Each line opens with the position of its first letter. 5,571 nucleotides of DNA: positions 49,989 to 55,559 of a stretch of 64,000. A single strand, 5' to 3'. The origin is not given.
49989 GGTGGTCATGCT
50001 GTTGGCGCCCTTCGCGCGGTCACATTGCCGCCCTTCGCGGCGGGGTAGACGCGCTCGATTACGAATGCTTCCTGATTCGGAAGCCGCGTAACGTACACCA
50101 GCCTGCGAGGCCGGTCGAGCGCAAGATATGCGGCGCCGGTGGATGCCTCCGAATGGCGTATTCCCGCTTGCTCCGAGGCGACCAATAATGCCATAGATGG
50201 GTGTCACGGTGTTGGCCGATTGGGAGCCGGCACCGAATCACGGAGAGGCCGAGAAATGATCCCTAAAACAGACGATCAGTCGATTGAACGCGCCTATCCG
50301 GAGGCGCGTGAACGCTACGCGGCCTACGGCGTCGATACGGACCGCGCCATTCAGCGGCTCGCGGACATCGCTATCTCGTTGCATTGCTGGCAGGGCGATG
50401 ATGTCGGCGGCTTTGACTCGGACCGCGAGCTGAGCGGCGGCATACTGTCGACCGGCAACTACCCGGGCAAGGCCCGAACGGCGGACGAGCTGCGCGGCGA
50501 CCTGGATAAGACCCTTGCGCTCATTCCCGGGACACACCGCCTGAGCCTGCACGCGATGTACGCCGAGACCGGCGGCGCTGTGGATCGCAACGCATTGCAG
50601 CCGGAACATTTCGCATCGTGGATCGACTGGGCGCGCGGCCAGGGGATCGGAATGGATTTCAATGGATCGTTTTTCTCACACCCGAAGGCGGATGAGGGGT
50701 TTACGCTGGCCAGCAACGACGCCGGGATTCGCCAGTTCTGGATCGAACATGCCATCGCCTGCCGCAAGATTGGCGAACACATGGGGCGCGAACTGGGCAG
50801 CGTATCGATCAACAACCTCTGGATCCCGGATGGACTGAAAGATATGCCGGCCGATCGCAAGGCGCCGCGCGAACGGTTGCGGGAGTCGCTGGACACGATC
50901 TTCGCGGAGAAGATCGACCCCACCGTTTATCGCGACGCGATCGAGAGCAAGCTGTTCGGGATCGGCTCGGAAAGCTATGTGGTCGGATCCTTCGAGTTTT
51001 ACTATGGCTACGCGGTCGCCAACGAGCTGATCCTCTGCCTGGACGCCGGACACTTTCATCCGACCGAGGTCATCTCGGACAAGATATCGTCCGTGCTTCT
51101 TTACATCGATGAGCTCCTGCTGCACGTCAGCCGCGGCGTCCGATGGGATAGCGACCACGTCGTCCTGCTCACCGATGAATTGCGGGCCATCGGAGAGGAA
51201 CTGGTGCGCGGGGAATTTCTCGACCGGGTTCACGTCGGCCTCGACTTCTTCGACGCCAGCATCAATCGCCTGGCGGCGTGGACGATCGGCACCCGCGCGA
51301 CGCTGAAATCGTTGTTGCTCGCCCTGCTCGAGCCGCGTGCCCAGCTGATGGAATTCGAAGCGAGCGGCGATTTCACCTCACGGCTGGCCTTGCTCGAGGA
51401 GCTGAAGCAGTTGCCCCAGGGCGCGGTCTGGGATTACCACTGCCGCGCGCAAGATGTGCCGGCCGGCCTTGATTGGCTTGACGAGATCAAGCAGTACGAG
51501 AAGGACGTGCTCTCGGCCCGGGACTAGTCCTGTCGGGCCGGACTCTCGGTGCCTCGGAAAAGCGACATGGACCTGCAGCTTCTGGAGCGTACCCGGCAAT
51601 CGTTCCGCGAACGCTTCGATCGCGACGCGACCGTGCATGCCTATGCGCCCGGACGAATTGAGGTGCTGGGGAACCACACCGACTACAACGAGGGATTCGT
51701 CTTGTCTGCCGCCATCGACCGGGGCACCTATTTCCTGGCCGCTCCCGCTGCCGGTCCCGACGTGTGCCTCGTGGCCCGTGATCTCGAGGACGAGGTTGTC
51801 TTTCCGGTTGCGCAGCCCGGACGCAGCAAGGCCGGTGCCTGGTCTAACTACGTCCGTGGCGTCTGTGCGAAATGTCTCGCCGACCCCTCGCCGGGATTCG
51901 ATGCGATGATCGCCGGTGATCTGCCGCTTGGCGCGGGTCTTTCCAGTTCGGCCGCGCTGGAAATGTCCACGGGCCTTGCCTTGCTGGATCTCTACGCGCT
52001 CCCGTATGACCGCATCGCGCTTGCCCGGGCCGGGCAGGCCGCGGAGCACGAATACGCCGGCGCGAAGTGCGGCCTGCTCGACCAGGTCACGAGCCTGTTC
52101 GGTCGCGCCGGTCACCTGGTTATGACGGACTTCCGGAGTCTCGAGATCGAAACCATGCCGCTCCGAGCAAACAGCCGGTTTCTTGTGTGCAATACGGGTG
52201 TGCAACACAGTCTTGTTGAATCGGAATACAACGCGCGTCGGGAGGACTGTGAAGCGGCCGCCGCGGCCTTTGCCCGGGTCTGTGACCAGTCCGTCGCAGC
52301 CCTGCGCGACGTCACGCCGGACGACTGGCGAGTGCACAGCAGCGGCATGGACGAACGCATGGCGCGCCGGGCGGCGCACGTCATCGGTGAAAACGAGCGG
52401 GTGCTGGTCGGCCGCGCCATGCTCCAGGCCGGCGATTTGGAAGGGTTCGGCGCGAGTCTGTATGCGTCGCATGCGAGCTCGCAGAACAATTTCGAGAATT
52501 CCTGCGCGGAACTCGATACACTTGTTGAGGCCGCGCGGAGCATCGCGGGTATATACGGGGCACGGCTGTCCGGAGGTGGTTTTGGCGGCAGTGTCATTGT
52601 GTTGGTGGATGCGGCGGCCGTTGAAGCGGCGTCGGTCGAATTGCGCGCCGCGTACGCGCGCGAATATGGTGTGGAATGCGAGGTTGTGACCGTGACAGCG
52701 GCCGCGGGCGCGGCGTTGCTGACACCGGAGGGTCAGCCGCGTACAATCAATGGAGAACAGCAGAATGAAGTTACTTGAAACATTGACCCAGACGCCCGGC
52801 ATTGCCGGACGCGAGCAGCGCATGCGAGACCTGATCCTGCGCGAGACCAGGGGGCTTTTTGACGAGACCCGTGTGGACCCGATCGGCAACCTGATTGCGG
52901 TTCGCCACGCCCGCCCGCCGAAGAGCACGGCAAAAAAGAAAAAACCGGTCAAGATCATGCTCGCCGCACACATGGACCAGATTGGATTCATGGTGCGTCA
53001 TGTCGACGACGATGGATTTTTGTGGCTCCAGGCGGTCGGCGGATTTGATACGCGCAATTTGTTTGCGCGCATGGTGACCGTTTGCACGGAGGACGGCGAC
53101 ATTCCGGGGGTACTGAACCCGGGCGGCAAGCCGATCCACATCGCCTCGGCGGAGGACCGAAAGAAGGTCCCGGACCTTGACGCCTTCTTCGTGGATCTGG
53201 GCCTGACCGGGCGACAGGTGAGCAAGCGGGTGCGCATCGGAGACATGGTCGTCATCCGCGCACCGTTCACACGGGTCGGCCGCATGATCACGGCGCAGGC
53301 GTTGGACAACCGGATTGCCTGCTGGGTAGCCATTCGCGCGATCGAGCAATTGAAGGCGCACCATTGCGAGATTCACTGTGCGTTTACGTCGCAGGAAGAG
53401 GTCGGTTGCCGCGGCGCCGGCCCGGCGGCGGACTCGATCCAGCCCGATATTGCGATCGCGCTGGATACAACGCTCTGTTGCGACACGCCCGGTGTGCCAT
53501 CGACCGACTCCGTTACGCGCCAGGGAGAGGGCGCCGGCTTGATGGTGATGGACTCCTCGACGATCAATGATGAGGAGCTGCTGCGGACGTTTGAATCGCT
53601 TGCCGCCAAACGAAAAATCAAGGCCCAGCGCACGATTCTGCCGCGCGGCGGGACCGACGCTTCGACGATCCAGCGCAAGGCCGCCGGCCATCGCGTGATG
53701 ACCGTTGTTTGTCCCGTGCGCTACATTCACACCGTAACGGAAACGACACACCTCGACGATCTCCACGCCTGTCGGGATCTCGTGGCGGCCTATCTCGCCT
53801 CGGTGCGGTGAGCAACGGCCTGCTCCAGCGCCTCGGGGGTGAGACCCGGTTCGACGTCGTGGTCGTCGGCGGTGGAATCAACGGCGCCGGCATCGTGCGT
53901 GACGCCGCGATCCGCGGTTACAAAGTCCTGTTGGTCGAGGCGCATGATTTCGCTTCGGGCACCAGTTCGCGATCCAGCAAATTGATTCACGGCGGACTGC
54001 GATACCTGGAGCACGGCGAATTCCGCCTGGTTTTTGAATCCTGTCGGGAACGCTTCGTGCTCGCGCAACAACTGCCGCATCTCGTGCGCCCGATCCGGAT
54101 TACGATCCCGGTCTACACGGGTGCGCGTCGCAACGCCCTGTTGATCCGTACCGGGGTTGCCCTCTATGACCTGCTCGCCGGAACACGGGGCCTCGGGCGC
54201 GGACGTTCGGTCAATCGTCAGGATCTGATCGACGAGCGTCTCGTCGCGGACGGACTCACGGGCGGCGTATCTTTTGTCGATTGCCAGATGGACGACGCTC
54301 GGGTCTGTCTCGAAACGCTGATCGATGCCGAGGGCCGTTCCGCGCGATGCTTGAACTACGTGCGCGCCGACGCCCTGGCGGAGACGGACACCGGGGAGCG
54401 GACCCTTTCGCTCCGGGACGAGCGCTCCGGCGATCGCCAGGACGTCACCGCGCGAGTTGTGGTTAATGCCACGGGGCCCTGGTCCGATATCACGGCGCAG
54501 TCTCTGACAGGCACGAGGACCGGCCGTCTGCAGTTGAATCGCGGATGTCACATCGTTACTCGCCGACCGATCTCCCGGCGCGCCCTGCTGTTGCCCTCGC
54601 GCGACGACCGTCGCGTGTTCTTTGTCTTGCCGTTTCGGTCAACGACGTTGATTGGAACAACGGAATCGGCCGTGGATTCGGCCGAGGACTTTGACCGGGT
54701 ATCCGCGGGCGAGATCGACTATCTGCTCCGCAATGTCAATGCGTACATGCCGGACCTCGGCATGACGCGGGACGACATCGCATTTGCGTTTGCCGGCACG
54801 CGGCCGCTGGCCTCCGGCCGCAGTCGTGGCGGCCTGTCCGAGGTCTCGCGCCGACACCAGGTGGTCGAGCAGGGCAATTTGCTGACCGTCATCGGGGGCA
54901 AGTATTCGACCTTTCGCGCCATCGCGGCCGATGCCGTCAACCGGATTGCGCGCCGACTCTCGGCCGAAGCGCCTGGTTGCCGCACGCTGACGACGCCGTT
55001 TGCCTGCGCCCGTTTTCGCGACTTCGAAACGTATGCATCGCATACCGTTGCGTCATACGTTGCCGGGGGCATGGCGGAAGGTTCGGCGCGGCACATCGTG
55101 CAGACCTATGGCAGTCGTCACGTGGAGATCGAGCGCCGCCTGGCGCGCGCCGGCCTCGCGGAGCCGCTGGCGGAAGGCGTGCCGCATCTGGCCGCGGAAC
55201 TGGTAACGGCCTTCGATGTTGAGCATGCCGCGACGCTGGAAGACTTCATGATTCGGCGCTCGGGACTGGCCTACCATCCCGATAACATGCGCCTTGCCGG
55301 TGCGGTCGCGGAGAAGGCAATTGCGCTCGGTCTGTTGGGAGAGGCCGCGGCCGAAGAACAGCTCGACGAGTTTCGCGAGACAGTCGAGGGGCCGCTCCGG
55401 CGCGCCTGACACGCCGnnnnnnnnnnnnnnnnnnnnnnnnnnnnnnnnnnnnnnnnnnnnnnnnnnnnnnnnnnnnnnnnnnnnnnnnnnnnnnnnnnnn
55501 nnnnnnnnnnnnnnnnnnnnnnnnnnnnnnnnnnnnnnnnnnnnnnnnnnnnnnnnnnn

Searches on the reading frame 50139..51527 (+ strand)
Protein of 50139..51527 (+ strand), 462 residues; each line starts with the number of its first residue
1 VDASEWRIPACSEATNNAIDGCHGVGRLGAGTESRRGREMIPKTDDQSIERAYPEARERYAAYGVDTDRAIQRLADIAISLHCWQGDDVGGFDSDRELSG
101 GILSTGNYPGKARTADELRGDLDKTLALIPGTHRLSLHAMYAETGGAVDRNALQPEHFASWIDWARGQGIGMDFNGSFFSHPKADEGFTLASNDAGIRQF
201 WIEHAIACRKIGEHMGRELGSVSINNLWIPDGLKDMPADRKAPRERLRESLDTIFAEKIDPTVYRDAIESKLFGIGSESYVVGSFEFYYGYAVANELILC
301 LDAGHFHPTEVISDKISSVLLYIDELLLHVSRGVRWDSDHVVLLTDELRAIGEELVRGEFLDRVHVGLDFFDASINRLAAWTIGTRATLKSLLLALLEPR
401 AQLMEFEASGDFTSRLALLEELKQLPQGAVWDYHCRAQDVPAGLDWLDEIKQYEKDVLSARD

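Call 14: search_protein_families(library=pfam, proteins=[window:50139-51527:+], max_evalue=0.0001)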
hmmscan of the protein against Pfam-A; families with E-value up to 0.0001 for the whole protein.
window:50139-51527:+ (462 aa): 1 family
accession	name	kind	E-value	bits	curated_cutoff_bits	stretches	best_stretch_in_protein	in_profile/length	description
PF06134.17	RhaA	-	1.8e-199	663.7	22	1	48-461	2-417/417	L-rhamnose isomerase (RhaA)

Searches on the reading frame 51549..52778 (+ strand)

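Call 14: search_protein_families(library=pfam, proteins=[window:51549-52778:+], max_evalue=0.0001)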
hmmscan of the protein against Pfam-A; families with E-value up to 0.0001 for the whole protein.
window:51549-52778:+ (409 aa): 3 families
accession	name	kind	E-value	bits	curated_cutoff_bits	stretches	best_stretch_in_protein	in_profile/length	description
PF10509.15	GalKase_gal_bdg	-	4e-18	65.2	23.1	1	17-66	1-49/49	Galactokinase galactose-binding signature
PF00288.32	GHMP_kinases_N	-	7.6e-18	65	22.3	1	100-185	1-86/87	GHMP kinases N terminal domain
PF08544.19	GHMP_kinases_C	-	8.9e-12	45.7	21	1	292-370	5-84/85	GHMP kinases C terminal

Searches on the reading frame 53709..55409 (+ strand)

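Call 14: search_protein_families(library=pfam, proteins=[window:53709-55409:+], max_evalue=0.0001)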
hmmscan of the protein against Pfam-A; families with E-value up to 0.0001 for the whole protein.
window:53709-55409:+ (566 aa): 3 families
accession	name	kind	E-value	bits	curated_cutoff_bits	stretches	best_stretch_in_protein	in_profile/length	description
PF01266.30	DAO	-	6.5e-49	167.8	27.9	1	49-372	1-318/353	FAD dependent oxidoreductase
PF16901.10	DAO_C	-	3.8e-12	46.6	31.4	1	424-523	1-99/126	C-terminal domain of alpha-glycerophosphate oxidase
PF12831.13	FAD_oxidored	-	2.1e-05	24.5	27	0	49-89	1-41/416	FAD dependent oxidoreductase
